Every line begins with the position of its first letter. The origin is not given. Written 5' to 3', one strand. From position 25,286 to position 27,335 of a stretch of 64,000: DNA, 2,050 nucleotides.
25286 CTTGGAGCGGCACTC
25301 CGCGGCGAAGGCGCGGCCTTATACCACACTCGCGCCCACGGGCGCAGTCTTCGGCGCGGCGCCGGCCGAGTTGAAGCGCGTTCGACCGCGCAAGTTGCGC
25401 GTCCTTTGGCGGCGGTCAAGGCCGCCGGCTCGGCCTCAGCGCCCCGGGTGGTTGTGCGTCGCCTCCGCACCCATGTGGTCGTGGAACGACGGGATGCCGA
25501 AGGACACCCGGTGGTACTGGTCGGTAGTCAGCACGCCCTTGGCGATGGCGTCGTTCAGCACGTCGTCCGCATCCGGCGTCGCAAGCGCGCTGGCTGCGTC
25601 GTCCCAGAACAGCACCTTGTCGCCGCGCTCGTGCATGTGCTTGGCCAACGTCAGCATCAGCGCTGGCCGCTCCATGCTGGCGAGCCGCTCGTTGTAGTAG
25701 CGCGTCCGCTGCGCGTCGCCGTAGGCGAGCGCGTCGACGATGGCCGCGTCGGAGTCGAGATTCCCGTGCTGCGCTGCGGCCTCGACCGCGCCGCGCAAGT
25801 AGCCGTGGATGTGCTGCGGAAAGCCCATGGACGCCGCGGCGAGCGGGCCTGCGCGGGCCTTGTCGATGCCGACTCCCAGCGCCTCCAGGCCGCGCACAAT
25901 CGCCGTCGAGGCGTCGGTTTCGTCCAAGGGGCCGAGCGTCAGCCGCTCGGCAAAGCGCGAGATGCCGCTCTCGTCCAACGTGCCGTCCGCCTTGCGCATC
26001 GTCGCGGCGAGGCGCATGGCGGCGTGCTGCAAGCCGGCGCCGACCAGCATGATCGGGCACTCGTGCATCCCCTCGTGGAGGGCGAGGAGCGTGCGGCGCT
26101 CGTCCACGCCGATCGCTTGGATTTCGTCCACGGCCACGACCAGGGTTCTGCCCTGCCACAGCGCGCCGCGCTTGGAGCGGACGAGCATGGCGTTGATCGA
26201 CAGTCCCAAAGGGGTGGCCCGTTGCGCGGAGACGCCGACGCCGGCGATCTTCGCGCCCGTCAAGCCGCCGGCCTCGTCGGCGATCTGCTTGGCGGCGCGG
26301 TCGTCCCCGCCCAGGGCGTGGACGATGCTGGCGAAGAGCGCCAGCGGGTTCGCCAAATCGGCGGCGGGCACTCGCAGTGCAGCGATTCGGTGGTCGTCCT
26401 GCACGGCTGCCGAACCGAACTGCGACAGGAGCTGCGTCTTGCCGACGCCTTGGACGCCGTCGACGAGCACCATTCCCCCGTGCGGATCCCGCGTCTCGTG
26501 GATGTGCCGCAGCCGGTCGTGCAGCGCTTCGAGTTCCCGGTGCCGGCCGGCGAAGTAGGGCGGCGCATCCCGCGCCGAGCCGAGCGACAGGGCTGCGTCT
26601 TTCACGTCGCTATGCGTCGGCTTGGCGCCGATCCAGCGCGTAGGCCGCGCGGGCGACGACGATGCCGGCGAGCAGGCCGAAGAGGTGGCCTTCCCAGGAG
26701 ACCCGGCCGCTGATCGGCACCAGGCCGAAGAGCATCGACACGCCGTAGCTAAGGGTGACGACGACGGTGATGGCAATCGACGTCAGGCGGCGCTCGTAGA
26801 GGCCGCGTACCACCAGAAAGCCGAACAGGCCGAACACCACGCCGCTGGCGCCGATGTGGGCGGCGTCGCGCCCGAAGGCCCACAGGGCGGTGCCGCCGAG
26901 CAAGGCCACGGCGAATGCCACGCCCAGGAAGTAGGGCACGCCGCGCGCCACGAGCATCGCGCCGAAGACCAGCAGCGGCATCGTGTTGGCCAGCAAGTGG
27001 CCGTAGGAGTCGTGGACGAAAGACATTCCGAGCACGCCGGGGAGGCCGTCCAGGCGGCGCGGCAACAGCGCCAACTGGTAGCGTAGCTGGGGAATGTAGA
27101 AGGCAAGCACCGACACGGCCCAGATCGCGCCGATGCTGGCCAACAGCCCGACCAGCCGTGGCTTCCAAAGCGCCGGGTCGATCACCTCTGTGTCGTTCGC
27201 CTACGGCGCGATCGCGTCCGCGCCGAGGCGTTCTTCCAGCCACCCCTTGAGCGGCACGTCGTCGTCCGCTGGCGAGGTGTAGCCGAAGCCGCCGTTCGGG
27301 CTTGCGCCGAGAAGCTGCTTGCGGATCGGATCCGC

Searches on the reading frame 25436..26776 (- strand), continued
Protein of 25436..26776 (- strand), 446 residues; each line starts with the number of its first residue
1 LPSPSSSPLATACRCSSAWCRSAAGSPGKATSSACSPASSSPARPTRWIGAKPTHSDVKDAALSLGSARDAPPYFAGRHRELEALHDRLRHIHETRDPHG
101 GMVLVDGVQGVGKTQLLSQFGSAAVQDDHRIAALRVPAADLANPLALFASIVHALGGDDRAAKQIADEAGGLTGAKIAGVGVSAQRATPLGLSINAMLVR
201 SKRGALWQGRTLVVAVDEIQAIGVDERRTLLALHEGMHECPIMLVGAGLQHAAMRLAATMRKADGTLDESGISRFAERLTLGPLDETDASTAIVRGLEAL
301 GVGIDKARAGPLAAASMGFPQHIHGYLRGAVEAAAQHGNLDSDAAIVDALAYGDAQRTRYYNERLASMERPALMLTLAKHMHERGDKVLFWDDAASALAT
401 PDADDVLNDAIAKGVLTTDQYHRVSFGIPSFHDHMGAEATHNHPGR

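Call 78: search_dna_similar(query=window:25436-26605:-, collection=plasmids, mode=protein, max_rows=8)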
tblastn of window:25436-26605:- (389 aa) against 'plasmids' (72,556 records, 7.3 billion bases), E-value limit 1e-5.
Records with a match: 14; places in all: 15; records where one place covers at least 80% of the query: 13.
Best place of each record, by identity: <60% 14.
By first word of the organism name: Sphingobium 6; Polymorphobacter 2; Dietzia 1; Pseudomonas 1; Rhodococcus 1; Sphingomonas 1; Stutzerimonas 1; Pseudarthrobacter 1.
By predicted mobility (MOB-suite, as given by PLSDB): conjugative 6; non-mobilizable 5; mobilizable 3.
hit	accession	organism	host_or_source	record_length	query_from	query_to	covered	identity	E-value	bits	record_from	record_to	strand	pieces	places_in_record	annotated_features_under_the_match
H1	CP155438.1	Dietzia kunjamensis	cell culture,moss extract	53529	9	372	94%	28.2%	2e-6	57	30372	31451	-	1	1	AAA family ATPase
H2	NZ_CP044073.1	Pseudomonas oryzihabitans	Homo sapiens,clinical isolate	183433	15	389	96%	26.6%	2e-9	67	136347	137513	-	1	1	ATP-binding protein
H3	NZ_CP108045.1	Rhodococcus sp. NBC_00294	-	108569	15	372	92%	27.9%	3e-6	57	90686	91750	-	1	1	ATP-binding protein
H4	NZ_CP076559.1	Sphingobium xenophagum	bacteria,La Roche-Posay thermal water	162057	15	378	94%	27.2%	3e-9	67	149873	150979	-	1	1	AAA family ATPase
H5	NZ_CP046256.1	Sphingobium sp. CAP-1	cell culture,activated sludge of ...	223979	15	378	94%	27.2%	3e-9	67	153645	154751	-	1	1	AAA family ATPase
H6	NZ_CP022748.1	Sphingobium xenophagum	cell culture,electronic ...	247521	15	378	94%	27.2%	3e-9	67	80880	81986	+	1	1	AAA family ATPase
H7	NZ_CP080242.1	Polymorphobacter sp. PAMC 29334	Megaspora,lichen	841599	15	388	96%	26.3%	2e-6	57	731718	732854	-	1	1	ATP-binding protein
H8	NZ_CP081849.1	Polymorphobacter megasporae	Megaspora,lichen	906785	15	388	96%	26.3%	4e-6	57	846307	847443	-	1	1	ATP-binding protein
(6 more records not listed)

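Call 79: search_dna_similar(query=window:25436-26605:-, collection=phages, mode=protein, max_rows=8)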
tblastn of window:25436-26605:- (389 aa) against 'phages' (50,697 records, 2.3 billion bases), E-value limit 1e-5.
No match.

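Call 80: get_annotated_region(hit=H2, flank=5000)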
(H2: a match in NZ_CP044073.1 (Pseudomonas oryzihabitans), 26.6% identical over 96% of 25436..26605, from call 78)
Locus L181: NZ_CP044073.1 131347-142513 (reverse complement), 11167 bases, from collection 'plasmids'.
description: Pseudomonas oryzihabitans strain FDAARGOS_657 plasmid unnamed2, complete sequence
organism: Pseudomonas oryzihabitans (NCBI taxid 47885)
taxonomy: Bacteria; Pseudomonadota; Gammaproteobacteria; Pseudomonadales; Pseudomonadaceae; Pseudomonas; Pseudomonas oryzihabitans
host: -; source: Homo sapiens,clinical isolate; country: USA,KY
typing (MOB-suite, as given by PLSDB): non-mobilizable; replicon rep_cluster_2245
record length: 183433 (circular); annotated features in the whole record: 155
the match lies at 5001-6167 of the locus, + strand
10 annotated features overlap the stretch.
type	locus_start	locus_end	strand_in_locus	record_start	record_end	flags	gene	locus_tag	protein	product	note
CDS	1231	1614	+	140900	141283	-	-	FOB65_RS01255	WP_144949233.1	histone-like nucleoid-structuring protein, MvaT/MvaU family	GO:0071824 - protein-DNA complex organization [Evidence IEA]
CDS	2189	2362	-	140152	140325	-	-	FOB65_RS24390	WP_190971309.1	hypothetical protein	-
CDS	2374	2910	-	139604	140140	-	-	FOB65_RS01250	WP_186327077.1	hypothetical protein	-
CDS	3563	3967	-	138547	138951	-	-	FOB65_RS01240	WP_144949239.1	DUF6012 family protein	-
CDS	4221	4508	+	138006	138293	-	-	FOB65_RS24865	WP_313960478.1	hypothetical protein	-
CDS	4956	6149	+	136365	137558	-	-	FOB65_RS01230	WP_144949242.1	ATP-binding protein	-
CDS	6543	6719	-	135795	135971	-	-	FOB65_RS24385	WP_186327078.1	hypothetical protein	-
CDS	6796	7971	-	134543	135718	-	-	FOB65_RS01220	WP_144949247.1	hypothetical protein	-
CDS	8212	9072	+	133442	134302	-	-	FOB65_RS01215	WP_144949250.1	AraC family transcriptional regulator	-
CDS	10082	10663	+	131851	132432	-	-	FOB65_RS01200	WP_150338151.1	hypothetical protein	-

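Call 81: get_annotated_region(hit=H4, flank=5000)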
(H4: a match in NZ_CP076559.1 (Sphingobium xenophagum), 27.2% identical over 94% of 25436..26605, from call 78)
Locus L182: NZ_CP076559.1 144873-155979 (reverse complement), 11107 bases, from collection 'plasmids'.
description: Sphingobium xenophagum strain PH3-15 plasmid pSH2, complete sequence
organism: Sphingobium xenophagum (NCBI taxid 121428)
taxonomy: Bacteria; Pseudomonadota; Alphaproteobacteria; Sphingomonadales; Sphingomonadaceae; Sphingobium; Sphingobium xenophagum
host: -; source: bacteria,La Roche-Posay thermal water; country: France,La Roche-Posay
typing (MOB-suite, as given by PLSDB): conjugative; relaxase MOBF; mating-pair formation MPF_F
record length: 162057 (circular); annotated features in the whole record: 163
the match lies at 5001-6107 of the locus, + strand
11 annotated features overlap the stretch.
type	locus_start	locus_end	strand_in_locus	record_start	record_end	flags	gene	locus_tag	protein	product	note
CDS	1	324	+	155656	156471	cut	-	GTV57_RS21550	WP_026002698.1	conjugal transfer protein TraF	-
CDS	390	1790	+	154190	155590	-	-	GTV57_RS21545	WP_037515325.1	conjugal transfer protein TraH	-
CDS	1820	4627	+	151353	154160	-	-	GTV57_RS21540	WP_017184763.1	conjugal transfer protein TraG N-terminal domain-containing protein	-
CDS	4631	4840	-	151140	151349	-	-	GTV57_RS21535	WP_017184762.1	hypothetical protein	-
CDS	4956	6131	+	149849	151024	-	-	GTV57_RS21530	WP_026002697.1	AAA family ATPase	-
CDS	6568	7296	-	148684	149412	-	istB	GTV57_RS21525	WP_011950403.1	IS21-like element helper ATPase IstB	-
CDS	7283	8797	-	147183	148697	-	istA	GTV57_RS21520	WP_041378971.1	IS21 family transposase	-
CDS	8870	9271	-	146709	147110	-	soxR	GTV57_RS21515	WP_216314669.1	redox-sensitive transcriptional activator SoxR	GO:0006355 - regulation of DNA-templated transcription [Evidence IEA]; GO:0006979 - response to oxidative stress ...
CDS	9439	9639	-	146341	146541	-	-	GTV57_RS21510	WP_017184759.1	hypothetical protein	-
CDS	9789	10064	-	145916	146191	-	-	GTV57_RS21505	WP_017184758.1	HU family DNA-binding protein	GO:0030261 - chromosome condensation [Evidence IEA]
CDS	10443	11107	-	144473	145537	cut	-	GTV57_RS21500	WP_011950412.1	PIN domain-containing protein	-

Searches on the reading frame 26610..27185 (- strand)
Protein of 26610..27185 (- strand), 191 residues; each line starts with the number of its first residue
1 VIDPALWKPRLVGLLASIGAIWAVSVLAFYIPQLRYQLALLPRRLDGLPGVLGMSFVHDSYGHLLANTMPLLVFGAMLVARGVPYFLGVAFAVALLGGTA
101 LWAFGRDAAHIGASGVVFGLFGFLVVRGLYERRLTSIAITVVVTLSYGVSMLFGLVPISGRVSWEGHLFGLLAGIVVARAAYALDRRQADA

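Call 6: search_protein_families(library=pfam, proteins=[window:26610-27185:-], max_evalue=0.01)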
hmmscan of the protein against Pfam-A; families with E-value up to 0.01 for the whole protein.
window:26610-27185:- (191 aa): 1 family
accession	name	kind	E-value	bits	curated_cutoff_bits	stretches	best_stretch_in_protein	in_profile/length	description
PF01694.28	Rhomboid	-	2.2e-21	77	22.6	1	54-179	10-138/143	Rhomboid domain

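Call 7: search_protein_families(library=ncbifam, proteins=[window:26610-27185:-], max_evalue=0.01)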
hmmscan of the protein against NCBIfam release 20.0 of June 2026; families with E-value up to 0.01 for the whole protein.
window:26610-27185:- (191 aa): 1 family
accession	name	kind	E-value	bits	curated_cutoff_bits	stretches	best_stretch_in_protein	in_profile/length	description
TIGR03902.1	rhom_GG_sort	equivalog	1.5e-09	38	84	1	54-178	22-153/154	rhombosortase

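Call 21: search_protein_families(library=padloc, proteins=[window:26610-27185:-], max_evalue=0.01)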
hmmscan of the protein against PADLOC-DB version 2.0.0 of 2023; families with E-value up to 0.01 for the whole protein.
window:26610-27185:- (191 aa): 0 families

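Call 46: search_solved_structures(query=window:26610-27185:-, max_evalue=0.01, show_alignments=2)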
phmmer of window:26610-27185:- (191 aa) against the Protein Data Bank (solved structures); distinct sequences matched with E-value up to 0.01: 0.

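Call 48: find_homologous_proteins(query=window:26610-27185:-)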
Query window:26610-27185:- (191 aa): 1835 proteins with E <= 0.001 among 5042 candidates; the best 120 are listed.
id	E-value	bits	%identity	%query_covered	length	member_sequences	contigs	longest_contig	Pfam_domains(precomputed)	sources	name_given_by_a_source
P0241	5.5e-110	384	97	99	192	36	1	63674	PF01694.29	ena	-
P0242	2.1e-98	346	86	100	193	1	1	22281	PF01694.29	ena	-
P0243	2.5e-98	346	86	100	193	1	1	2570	PF01694.29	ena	-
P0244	1.4e-97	343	85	100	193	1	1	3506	PF01694.29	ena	-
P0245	3.0e-97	342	85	100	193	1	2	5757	PF01694.29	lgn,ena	-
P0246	1.0e-96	340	84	100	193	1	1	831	PF01694.29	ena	-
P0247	1.1e-96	340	84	100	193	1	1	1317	PF01694.29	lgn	-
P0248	1.4e-96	340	87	100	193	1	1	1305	PF01694.29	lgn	-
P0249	3.0e-96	339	84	100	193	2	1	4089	PF01694.29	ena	-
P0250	3.8e-96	339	84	100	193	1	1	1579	PF01694.29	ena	-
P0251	4.7e-96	338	84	100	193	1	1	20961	PF01694.29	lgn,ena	-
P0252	2.1e-94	333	84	100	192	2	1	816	PF01694.29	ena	-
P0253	2.9e-94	332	84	100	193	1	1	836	PF01694.29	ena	-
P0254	1.2e-83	298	73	100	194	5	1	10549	PF01694.29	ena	-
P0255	1.2e-82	295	75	98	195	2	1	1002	PF01694.29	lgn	-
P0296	5.2e-59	217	59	99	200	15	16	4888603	PF01694.29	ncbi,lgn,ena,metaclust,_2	metaclust:\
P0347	3.8e-55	205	57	97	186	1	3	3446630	PF01694.29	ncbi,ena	-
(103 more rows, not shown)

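Call 49: find_encoding_contigs(protein=P0296, flank=6000, max_places=4)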
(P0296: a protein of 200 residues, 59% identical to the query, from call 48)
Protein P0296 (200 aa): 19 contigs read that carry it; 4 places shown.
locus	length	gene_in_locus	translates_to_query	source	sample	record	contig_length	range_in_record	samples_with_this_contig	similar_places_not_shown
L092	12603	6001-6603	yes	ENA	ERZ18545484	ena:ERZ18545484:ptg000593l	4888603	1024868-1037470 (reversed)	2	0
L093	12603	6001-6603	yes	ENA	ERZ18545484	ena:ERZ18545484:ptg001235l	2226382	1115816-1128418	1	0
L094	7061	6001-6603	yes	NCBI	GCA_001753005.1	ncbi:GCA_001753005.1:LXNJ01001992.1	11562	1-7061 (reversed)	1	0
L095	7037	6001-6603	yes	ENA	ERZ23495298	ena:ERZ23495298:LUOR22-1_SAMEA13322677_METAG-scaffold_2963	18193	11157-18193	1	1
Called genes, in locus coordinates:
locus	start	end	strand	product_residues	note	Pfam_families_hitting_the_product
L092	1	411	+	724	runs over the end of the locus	PF07992:Pyr_redox_2, PF00070:Pyr_redox (weak), PF00586:AIRS, PF02769:AIRS_C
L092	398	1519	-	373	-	PF00561:Abhydrolase_1, PF12146:Hydrolase_4 (faint)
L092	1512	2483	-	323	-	PF24827:AstE_AspA_cat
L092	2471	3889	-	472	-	PF04107:GCS2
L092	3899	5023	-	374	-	PF00296:Bac_luciferase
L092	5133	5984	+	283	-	PF05721:PhyH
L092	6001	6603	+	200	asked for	PF01694:Rhomboid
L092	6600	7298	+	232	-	PF00293:NUDIX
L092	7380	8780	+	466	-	PF00884:Sulfatase, PF01663:Phosphodiest (weak)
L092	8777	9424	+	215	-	PF02163:Peptidase_M50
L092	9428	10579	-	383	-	PF08028:Acyl-CoA_dh_2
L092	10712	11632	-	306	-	PF00296:Bac_luciferase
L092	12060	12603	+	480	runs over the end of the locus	PF00962:A_deaminase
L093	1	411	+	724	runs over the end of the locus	PF07992:Pyr_redox_2, PF00586:AIRS, PF02769:AIRS_C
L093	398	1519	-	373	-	PF00561:Abhydrolase_1, PF12146:Hydrolase_4 (faint)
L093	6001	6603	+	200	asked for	PF01694:Rhomboid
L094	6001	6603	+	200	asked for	PF01694:Rhomboid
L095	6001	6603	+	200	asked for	PF01694:Rhomboid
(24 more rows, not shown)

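Call 50: find_encoding_contigs(protein=P0347, flank=6000, max_places=3)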
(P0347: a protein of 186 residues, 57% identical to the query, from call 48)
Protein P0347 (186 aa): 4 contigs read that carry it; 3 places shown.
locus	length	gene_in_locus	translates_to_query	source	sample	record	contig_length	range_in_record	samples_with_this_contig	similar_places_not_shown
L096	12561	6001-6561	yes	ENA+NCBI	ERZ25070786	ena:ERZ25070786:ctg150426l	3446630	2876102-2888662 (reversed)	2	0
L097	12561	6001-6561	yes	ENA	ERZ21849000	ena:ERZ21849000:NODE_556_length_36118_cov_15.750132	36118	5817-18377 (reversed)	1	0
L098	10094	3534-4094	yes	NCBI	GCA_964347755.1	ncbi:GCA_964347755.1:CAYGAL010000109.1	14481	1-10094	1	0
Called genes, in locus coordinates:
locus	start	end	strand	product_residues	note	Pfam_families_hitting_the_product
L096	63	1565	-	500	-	PF12796:Ank_2, PF12796:Ank_2, PF23745:ANK_LRRK2 (weak), PF13637:Ank_4 (weak), PF00023:Ank (weak), PF12796:Ank_2, PF13637:Ank_4 (weak), PF12796:Ank_2, +5 more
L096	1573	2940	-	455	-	PF07586:HXXSHH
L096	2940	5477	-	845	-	PF07626:PSD3, PF07637:PSD5, PF07631:PSD4, PF07627:PSCyt3, PF07624:PSD2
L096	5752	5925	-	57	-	-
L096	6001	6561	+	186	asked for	PF01694:Rhomboid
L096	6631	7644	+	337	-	PF08240:ADH_N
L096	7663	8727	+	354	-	PF08240:ADH_N, PF00107:ADH_zinc_N, PF13602:ADH_zinc_N_2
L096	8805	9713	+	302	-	PF01261:AP_endonuc_2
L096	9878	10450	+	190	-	-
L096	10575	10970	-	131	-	PF19649:DUF6152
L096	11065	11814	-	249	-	-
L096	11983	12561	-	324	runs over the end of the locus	-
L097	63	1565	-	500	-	PF12796:Ank_2, PF12796:Ank_2, PF23745:ANK_LRRK2 (weak), PF13637:Ank_4 (weak), PF00023:Ank (weak), PF12796:Ank_2, PF13637:Ank_4 (weak), PF12796:Ank_2, +5 more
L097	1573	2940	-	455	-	PF07586:HXXSHH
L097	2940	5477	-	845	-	PF07626:PSD3, PF07637:PSD5, PF07631:PSD4, PF07627:PSCyt3, PF07624:PSD2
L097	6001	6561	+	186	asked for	PF01694:Rhomboid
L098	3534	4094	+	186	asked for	PF01694:Rhomboid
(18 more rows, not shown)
